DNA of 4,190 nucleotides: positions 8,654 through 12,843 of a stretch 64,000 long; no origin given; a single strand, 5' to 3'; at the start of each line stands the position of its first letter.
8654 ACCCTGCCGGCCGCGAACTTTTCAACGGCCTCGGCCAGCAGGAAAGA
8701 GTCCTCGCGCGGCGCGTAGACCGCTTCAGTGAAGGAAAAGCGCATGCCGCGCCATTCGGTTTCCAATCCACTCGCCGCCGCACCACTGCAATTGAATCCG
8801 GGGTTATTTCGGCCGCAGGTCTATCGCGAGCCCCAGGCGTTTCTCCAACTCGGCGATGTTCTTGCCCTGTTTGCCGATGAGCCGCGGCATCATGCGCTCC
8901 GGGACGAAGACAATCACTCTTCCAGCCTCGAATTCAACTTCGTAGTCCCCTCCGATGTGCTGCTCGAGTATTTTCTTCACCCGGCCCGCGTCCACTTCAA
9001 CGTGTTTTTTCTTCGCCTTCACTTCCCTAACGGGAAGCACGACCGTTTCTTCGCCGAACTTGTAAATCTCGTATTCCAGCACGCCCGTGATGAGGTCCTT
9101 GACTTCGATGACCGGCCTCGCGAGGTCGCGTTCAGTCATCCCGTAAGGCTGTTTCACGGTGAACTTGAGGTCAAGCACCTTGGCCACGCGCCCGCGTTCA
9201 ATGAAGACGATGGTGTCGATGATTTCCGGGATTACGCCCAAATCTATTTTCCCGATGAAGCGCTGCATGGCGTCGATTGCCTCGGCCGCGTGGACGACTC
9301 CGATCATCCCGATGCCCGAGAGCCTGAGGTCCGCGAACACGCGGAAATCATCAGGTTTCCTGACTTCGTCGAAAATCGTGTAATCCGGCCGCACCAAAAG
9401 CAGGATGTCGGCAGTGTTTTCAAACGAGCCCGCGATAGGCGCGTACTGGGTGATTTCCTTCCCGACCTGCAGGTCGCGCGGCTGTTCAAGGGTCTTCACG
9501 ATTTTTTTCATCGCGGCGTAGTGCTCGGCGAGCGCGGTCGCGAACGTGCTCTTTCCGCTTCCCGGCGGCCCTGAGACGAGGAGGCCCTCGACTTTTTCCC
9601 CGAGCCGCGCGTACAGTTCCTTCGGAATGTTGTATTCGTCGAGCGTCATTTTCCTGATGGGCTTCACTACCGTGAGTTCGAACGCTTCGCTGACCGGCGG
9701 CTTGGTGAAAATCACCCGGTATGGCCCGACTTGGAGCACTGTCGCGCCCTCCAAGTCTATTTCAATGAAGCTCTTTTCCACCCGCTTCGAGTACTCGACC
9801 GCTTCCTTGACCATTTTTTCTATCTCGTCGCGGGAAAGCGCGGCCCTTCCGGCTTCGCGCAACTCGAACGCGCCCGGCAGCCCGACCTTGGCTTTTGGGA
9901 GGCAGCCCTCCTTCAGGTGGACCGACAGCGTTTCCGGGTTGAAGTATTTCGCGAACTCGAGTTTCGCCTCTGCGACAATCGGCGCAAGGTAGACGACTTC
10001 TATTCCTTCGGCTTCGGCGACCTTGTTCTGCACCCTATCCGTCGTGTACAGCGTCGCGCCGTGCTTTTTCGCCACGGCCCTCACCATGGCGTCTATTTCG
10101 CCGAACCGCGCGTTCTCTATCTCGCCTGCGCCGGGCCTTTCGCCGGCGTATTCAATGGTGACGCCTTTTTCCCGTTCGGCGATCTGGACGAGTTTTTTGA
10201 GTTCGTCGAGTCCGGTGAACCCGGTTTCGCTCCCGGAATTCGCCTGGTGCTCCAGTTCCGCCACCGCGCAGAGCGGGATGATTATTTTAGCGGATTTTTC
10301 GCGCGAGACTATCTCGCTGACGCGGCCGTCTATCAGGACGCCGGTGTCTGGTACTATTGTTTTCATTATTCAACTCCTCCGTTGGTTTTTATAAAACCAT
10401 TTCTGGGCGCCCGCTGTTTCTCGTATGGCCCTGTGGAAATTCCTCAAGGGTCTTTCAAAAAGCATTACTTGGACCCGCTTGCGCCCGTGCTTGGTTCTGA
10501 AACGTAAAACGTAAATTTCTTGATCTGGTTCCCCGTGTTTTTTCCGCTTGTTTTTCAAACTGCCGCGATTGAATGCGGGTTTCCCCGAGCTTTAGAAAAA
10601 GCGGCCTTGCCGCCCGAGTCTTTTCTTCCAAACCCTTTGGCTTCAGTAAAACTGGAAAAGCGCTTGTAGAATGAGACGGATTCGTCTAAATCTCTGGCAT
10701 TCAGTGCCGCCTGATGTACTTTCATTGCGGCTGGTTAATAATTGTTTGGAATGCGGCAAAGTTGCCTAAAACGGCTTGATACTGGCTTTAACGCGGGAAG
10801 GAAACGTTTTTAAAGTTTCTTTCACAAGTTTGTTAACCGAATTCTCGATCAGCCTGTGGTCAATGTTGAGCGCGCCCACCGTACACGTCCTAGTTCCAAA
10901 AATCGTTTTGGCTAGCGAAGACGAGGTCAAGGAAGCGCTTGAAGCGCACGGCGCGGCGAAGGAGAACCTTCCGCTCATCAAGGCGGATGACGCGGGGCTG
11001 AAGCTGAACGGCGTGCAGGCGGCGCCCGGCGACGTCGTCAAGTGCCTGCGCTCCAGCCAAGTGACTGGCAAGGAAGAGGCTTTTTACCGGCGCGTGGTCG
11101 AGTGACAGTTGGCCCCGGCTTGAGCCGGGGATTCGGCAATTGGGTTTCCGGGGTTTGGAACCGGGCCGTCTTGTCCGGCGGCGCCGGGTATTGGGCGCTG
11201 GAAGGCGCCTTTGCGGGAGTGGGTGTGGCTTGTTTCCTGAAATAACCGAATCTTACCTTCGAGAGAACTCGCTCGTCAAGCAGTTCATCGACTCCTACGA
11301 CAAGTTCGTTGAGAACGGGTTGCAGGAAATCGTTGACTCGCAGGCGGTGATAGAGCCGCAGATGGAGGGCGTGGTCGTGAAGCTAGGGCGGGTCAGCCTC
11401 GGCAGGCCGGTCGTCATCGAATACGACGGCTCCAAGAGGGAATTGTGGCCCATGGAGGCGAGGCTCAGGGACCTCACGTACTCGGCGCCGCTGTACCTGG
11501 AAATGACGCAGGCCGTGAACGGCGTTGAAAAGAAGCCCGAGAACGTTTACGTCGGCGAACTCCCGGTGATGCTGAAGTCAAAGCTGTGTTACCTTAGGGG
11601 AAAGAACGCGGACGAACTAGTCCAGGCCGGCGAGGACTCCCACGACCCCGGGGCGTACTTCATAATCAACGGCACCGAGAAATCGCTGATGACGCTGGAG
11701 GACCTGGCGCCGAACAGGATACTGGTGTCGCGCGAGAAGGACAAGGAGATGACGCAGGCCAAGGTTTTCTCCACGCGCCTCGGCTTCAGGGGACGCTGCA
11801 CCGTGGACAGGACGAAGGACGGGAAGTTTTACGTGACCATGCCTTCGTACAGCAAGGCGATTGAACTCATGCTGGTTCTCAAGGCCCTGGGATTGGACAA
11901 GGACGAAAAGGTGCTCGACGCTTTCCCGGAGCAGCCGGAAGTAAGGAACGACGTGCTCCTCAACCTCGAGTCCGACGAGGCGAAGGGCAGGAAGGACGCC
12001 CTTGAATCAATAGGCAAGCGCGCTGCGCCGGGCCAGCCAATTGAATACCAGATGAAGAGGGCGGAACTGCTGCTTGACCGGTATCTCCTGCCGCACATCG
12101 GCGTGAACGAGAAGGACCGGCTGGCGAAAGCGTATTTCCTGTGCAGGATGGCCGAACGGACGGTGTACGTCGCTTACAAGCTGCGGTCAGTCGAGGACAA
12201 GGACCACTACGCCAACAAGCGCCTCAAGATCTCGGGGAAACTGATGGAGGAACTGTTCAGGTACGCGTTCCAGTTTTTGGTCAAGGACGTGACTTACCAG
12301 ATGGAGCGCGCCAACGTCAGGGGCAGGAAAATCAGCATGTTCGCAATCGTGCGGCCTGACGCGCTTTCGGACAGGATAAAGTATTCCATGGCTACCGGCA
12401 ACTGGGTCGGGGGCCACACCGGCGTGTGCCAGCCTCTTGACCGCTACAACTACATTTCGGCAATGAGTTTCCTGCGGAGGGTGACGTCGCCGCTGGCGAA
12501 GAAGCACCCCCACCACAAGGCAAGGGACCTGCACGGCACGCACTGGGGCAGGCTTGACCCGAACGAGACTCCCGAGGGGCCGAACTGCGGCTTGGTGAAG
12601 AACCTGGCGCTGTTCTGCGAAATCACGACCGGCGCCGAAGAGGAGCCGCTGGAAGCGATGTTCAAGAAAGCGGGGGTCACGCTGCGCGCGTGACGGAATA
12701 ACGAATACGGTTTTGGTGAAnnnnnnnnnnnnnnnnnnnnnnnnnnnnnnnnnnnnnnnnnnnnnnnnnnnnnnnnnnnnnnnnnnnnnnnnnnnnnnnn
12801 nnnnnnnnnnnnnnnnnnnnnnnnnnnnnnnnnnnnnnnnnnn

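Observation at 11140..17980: Unusual combination: rpoB split into B''/B' but rpoA not split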

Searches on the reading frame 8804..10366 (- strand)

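Call 48: search_protein_families(library=pfam, proteins=[window:8804-10366:-], max_evalue=0.001)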
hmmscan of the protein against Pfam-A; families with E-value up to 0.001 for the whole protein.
window:8804-10366:- (520 aa): 7 families
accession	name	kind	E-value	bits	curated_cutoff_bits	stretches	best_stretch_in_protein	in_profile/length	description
PF01850.27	PIN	-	4e-11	44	23.6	1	4-118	1-119/120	PIN domain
PF00437.27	T2SSE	-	4e-07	29.5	24.9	1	259-371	142-256/370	Type II/IV secretion system protein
PF00013.35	KH_1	-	1.4e-05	25.2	21.5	1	485-516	3-34/66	KH domain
PF13191.12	AAA_16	-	0.00011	23.2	32.6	1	256-370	22-123/167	AAA ATPase domain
PF07650.23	KH_2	-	0.00011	22.4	22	1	468-515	11-58/78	KH domain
PF20720.3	nSTAND3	-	0.00022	21.4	27.2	1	260-299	18-57/155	Novel STAND NTPase 3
PF13238.12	AAA_18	-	0.00083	20.3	29.4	0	263-289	2-27/128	AAA domain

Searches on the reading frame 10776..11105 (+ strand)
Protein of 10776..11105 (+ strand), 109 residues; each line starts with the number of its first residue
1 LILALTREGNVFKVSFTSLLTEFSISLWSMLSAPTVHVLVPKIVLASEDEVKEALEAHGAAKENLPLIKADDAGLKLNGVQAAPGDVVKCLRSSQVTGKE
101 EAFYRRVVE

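Call 7: search_protein_families(library=pfam, proteins=[window:10776-11105:+])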
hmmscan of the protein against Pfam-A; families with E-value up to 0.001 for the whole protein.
window:10776-11105:+ (109 aa): 1 family
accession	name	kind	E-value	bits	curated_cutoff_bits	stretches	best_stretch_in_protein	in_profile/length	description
PF01191.24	RNA_pol_Rpb5_C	-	3.8e-13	49.4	23.5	1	35-107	4-73/73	RNA polymerase Rpb5, C-terminal domain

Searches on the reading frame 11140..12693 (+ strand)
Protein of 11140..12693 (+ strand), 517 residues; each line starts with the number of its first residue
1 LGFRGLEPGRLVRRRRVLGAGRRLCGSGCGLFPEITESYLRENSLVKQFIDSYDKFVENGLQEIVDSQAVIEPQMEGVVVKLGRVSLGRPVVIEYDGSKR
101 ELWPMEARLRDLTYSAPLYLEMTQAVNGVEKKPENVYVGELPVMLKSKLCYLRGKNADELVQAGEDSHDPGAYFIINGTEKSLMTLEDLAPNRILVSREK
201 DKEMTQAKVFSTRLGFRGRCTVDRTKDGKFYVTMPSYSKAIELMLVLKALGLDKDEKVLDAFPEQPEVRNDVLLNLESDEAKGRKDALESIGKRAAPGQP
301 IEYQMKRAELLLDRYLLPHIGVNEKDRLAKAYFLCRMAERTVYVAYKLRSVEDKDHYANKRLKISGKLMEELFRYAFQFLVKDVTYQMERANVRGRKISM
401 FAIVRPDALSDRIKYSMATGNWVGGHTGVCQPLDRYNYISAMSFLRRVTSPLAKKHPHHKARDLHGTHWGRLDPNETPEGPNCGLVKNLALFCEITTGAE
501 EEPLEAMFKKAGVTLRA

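Call 7: search_protein_families(library=pfam, proteins=[window:11140-12693:+])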
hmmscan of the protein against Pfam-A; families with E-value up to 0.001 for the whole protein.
window:11140-12693:+ (517 aa): 3 families
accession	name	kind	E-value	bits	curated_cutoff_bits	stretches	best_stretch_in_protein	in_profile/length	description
PF04563.20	RNA_pol_Rpb2_1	-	5e-52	176.8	28.2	1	45-406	2-198/203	RNA polymerase beta subunit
PF04561.19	RNA_pol_Rpb2_2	-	1e-24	87.7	21.7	1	191-363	2-190/190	RNA polymerase Rpb2, domain 2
PF04565.21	RNA_pol_Rpb2_3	-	7e-24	84.2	21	1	432-495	2-68/68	RNA polymerase Rpb2, domain 3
